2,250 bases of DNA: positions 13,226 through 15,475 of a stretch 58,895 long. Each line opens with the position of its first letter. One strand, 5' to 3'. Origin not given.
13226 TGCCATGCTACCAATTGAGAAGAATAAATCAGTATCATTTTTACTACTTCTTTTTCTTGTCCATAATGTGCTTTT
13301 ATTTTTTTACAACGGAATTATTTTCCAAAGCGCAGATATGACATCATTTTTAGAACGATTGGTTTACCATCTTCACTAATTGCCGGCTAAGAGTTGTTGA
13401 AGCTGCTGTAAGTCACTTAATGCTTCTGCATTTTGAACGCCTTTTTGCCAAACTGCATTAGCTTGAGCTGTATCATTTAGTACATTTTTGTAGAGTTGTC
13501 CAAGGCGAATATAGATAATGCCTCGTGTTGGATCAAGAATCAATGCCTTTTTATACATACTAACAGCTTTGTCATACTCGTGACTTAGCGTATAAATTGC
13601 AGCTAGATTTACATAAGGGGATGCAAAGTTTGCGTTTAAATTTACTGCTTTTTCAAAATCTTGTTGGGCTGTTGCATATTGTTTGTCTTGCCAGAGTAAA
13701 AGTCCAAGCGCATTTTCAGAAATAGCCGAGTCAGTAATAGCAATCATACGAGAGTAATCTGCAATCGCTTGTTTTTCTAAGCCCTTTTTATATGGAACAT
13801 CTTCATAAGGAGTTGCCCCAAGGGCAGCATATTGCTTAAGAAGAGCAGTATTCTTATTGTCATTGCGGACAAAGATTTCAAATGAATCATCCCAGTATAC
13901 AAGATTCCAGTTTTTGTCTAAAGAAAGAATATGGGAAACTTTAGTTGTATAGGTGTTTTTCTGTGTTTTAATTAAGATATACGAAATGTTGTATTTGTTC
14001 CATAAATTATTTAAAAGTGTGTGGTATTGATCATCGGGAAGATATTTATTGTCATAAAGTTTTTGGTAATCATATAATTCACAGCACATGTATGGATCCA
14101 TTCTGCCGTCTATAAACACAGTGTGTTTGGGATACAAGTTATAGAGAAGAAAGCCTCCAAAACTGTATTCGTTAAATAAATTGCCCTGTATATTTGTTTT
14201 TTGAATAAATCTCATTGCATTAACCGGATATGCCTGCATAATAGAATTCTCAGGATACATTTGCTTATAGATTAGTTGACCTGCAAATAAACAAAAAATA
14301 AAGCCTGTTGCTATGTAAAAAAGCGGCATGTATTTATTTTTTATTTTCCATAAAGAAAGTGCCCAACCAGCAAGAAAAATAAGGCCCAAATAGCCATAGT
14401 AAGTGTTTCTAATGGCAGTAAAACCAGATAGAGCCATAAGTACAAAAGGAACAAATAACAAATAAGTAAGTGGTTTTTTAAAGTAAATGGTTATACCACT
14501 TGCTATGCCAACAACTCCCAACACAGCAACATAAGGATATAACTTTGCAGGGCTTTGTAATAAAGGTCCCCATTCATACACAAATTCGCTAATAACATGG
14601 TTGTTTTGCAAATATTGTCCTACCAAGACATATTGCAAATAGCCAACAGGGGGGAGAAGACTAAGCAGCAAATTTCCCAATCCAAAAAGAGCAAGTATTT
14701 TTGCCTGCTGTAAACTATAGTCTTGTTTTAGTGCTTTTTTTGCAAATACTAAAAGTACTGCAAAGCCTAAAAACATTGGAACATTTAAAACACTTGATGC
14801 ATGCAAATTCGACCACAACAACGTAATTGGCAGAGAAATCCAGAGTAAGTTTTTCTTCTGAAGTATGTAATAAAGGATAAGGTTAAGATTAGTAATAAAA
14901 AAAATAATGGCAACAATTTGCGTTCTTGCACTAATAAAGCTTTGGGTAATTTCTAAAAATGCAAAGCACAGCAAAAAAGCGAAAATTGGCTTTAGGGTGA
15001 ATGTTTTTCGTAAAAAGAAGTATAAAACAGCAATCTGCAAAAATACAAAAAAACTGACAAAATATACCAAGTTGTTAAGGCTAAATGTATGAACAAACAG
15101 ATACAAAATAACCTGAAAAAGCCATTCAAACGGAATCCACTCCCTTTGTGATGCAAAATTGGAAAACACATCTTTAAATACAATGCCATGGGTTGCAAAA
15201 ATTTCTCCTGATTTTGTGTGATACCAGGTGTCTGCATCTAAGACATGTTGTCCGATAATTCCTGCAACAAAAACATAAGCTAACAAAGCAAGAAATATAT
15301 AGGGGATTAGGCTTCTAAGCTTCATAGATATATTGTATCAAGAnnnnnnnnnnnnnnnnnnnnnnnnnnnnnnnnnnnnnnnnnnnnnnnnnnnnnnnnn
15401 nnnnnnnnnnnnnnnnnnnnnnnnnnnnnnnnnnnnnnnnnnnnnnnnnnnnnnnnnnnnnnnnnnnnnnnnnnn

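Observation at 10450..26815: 16-kb island with eight polytopic GT-C-like membrane enzymes, most fused to TPR repeats: candidate surface-protein O-glycosylation factory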

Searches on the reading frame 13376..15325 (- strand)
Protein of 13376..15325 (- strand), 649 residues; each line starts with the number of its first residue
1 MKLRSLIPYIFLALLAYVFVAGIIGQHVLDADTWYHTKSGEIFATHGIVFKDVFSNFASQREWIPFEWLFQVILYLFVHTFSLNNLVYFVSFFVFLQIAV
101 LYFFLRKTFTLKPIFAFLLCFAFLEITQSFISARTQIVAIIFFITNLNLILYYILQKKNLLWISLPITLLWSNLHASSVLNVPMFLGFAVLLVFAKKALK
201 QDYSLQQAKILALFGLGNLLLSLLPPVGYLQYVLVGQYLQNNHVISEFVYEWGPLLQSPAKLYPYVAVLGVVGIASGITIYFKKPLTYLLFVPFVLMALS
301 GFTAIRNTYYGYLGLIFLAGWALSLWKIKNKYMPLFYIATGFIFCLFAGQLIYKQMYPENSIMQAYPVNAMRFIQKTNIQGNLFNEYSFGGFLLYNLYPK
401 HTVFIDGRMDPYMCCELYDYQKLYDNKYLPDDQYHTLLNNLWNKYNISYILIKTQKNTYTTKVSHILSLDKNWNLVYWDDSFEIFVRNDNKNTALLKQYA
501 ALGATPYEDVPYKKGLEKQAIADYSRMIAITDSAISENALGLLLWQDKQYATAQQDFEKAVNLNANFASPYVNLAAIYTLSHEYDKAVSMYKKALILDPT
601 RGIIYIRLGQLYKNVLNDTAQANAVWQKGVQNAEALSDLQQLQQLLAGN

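Call 4: search_protein_families(library=pfam, proteins=[window:13376-15325:-], max_evalue=0.01)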
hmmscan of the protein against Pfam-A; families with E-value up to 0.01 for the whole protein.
window:13376-15325:- (649 aa): 10 families
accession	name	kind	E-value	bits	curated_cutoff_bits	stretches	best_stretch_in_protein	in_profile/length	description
PF00515.34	TPR_1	-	3.5e-09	36.5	27.8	1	571-600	4-33/34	Tetratricopeptide repeat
PF13424.12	TPR_12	-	5e-08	33.5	30.1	2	533-595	2-72/77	Tetratricopeptide repeat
PF07719.23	TPR_2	-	4e-07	30.1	27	1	571-600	4-33/34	Tetratricopeptide repeat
PF13414.12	TPR_11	-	7.4e-07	29.2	26.8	1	580-613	6-39/42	TPR repeat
PF13181.12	TPR_8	-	5.2e-06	26.7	25.7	0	539-566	6-33/34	Tetratricopeptide repeat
PF13431.12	TPR_17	-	2.9e-05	24.4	24.4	0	557-588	2-33/34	Tetratricopeptide repeat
PF14559.12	TPR_19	-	4.4e-05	24.2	25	0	544-587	1-44/68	Tetratricopeptide repeat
PF13428.12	TPR_14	-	0.00014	22.6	23.5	0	572-611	5-44/44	Tetratricopeptide repeat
PF13374.12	TPR_10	-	0.00027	21.3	27.5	0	571-596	5-30/42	Tetratricopeptide repeat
PF13176.12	TPR_7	-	0.00057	20.2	27.9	1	572-600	3-31/36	Tetratricopeptide repeat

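Call 5: search_protein_families(library=ncbifam, proteins=[window:13376-15325:-], max_evalue=0.01)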
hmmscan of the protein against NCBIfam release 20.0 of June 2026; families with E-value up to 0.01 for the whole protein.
window:13376-15325:- (649 aa): 14 families
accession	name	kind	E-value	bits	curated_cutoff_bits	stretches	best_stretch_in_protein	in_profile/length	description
NF040959.1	MamA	equivalog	2.3e-08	33.7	200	1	513-614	83-185/204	magnetosome protein MamA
NF047371.1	FlcA_CTERM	equivalog_domain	6.9e-07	28.1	300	1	541-635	129-222/646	periplasmic flagellar collar protein FlcA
TIGR02917.1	PEP_TPR_lipo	equivalog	7.6e-07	27.4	312.2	1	531-642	462-573/899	XrtA/PEP-CTERM system TPR-repeat protein PrsT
TIGR02521.1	type_IV_pilW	equivalog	1.5e-06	27.9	154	1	517-629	81-195/234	type IV pilus biogenesis/stability protein PilW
TIGR00990.1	3a0801s09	subfamily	2.1e-06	26.7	757.25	1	496-636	326-466/615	mitochondrial import receptor subunit TOM70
NF033762.1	social_mot_Tgl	equivalog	6.8e-06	25.6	225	1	518-595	48-127/252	social motility TPR repeat lipoprotein Tgl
TIGR02552.1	LcrH_SycD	equivalog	1.7e-05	24.6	104.8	1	543-637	27-120/136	SycD/LcrH family type III secretion system chaperone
NF008391.2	PRK11189.1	equivalog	0.00012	21.7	250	1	552-607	83-138/297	lipoprotein NlpI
NF011886.0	PRK15359.1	equivalog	0.00019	21.2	146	1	538-630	28-119/144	type III secretion system chaperone protein SscB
NF033758.1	gliding_GltE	equivalog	0.00031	19.8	225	1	520-631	241-353/411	adventurous gliding motility TPR repeat lipoprotein GltE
NF033920.0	C39_PA2778_fam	equivalog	0.0013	18.2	150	1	519-598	174-254/255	PA2778 family cysteine peptidase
TIGR00540.1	TPR_hemY_coli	hypoth_equivalog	0.0016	17.2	142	0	537-594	329-385/385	heme biosynthesis-associated TPR protein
NF002725.1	PRK02603.1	equivalog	0.0063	16.5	143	0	545-614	46-118/173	photosystem I assembly protein Ycf3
NF053607.1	CHU_0125_OmpA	equivalog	0.0095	14.5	620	0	541-636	26-120/639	CHU_0125 family OmpA-like outer membrane integrity protein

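Call 11: search_solved_structures(query=window:13376-15325:-, max_evalue=1)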
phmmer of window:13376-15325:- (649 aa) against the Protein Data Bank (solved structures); distinct sequences matched with E-value up to 1: 128 (the best 60 are shown).
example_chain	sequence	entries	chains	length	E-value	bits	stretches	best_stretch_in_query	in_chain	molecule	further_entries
9qhb_A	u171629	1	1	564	6.2e-33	117.5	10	540-613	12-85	Engineered tetratricopeptide repeat protein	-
8bu0_A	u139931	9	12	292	1.4e-19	73.4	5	512-612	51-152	Consensus tetratricopeptide repeat protein | Crystal structure of an 8-repeat consensus TPR superhelix with Zinc. | Monomer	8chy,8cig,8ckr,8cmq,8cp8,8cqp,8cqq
9qhc_A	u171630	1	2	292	1.3e-17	66.9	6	541-612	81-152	Engineered tetratricopeptide repeat protein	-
7yeh_B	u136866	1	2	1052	1.5e-15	60.2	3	534-612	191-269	UDP-N-acetylglucosamine--peptide N-acetylglucosaminyltransferase 110 kDa subunit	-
7yea_A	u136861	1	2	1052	1.5e-15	60.2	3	534-612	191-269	UDP-N-acetylglucosamine--peptide N-acetylglucosaminyltransferase 110 kDa subunit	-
7ntf_A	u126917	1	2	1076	1.7e-15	60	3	541-612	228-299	Isoform 1 of UDP-N-acetylglucosamine--peptide N-acetylglucosaminyltransferase 110 kDa subu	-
7y4i_A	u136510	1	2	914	1.3e-14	57.1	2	538-622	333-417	Probable UDP-N-acetylglucosamine--peptide N-acetylglucosaminyltransferase SPINDLY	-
8dtf_A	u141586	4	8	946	1.5e-14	56.8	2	538-622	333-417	Probable UDP-N-acetylglucosamine--peptide N-acetylglucosaminyltransferase SPINDLY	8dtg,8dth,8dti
1w3b_A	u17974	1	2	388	4.3e-14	55.3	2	540-612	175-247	UDP-N-ACETYLGLUCOSAMINE--PEPTIDE N-ACETYLGLUCOSAMINYLTRANSFERASE 110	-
6eou_A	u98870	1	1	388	1.4e-13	53.7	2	534-612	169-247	UDP-N-acetylglucosamine--peptide N-acetylglucosaminyltransferase 110 kDa subunit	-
7obi_A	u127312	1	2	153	4.5e-12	48.6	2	535-613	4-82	CTPR-rv4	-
9gzg_A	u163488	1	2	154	1.5e-10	43.6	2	546-613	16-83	Engineered CTPR protein with glutamic acids for conductivity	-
8ch0_A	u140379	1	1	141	5.8e-10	41.7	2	540-612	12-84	Consensus tetratricopeptide repeat protein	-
2fo7_A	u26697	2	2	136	8e-10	41.2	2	540-612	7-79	SYNTHETIC CONSENSUS TPR PROTEIN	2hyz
1na0_A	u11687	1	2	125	2.4e-09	39.6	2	549-609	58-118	designed protein CTPR3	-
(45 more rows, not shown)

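Call 40: predict_structure(alignment_id=A1)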
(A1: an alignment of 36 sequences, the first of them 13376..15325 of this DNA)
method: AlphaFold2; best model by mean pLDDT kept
length: 649 residues; sequences in the alignment: 36
mean_pLDDT: 91.9   pTM: 0.90
mean pLDDT of the five models: 91.9, 91.1, 90.5, 90.3, 90.1
residues with pLDDT >= 90: 506; 70-90: 103; 50-70: 39; < 50: 1
segments of 3 or more residues with pLDDT < 50: none
pLDDT, mean of each block of 10 residues (from residue 1): 73 81 69 93 97 93 96 97 91 94 93 90 88 93 97 94 98 96 96 92 92 98 96 93 90 92 92 89 73 93 95 95 82 69 71 61 76 98 95 95 92 91 96 98 98 91 96 98 97 98 95 97 98 97 97 98 95 98 98 97 97 96 98 96 95
secondary structure, 60 per line:
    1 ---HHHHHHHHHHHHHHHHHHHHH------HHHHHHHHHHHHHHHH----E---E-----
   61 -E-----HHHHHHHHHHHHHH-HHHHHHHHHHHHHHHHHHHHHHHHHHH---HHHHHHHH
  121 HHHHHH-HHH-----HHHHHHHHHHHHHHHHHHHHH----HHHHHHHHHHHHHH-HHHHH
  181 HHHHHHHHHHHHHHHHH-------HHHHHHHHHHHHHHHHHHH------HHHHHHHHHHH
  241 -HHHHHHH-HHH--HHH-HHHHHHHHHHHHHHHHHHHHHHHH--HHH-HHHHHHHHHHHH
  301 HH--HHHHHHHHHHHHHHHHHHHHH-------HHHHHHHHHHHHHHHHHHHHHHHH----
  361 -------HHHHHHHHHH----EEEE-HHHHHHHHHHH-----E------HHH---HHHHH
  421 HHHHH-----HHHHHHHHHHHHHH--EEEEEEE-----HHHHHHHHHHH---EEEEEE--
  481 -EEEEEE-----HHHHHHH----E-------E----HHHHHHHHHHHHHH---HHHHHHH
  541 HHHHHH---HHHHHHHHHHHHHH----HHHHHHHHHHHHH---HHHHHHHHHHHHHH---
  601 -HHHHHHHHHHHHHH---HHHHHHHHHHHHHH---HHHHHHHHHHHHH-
elements in order: H4-24 H31-46 H68-81 H83-109 H113-126 H136-156 H161-174 H176-197 H205-223 H230-240 H242-248 H259-282 H289-302 H305-325 H333-356 H368-377 E382-385 H387-397 H416-425 H431-444 E447-453 H459-469 E473-478 E482-487 H493-499 H517-530 H534-546 H550-563 H568-580 H584-597 H602-615 H619-632 H636-648

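Call 43: fold_search(model_id=the predicted structure, library=pdb)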
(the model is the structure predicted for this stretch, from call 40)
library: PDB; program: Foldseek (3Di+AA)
matches with E <= 10: 1248; with E <= 0.001: 64
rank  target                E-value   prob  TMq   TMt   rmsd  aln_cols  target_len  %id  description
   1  8pn9_A                9.2e-07  1.00  0.51  0.51   7.2       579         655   10  Structure of human oligosaccharyltransferase OST-A complex bound to NGI-1 (released 2024-05-08)
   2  6s7t_A                1.4e-06  1.00  0.49  0.46   8.2       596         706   12  Cryo-EM structure of human oligosaccharyltransferase complex OST-B (released 2019-12-18)
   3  7oci_F                1.4e-06  1.00  0.51  0.52  11.8       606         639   10  Cryo-EM structure of yeast Ost6p containing oligosaccharyltransferase complex (released 2022-02-16)
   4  6s7o_A                3.3e-06  1.00  0.48  0.48  11.2       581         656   11  Cryo-EM structure of human oligosaccharyltransferase complex OST-A (released 2019-12-18)
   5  7zlh_A                1.1e-05  1.00  0.47  0.47   8.9       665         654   10  Cryo-EM structure of C-mannosyltransferase CeDPY19, in apo state, bound to CMT2-Fab and anti-Fab nanobody (released 2023-01-11)
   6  9gzg_A                6.3e-05  1.00  0.18  0.70   4.1       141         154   28  Crystal structure of CTPR4E4 mutant (released 2025-10-15)
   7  7obi_A                6.8e-05  1.00  0.18  0.81   1.9       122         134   29  Consensus tetratricopeptide repeat protein type RV4 (released 2022-02-23)
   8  7obi_B                7.4e-05  1.00  0.17  0.79   1.7       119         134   29  Consensus tetratricopeptide repeat protein type RV4 (released 2022-02-23)
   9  9qhb                  9.6e-05  1.00  0.19  0.42   3.7       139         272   25  Crystal structure of 16-repeat CTPR protein with eliminated coordination sites (released 2025-10-22)
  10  2fo7                  1.1e-04  1.00  0.17  0.78   1.8       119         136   28  Crystal structure of an 8 repeat consensus TPR superhelix (trigonal crystal form) (released 2006-03-07)
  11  9qhc_A                1.8e-04  1.00  0.17  0.40   1.8       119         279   28  Crystal structure of 8-repeat CTPR protein with eliminated coordination sites (released 2025-10-22)
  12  7yeh_A                2.0e-04  1.00  0.21  0.14  19.8       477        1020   12  Cryo-EM structure of human OGT-OGA complex (released 2023-07-12)
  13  8dtg_A                2.0e-04  1.00  0.20  0.16  20.4       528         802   14  Cryo-EM structure of Arabidopsis SPY alternative conformation 1 (released 2023-03-08)
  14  8chy                  2.2e-04  1.00  0.17  0.40   1.9       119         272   28  Crystal structure of an 8-repeat consensus TPR superhelix with Zinc. (released 2024-02-21)
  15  9qhc_B                2.2e-04  1.00  0.18  0.40   4.4       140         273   27  Crystal structure of 8-repeat CTPR protein with eliminated coordination sites (released 2025-10-22)
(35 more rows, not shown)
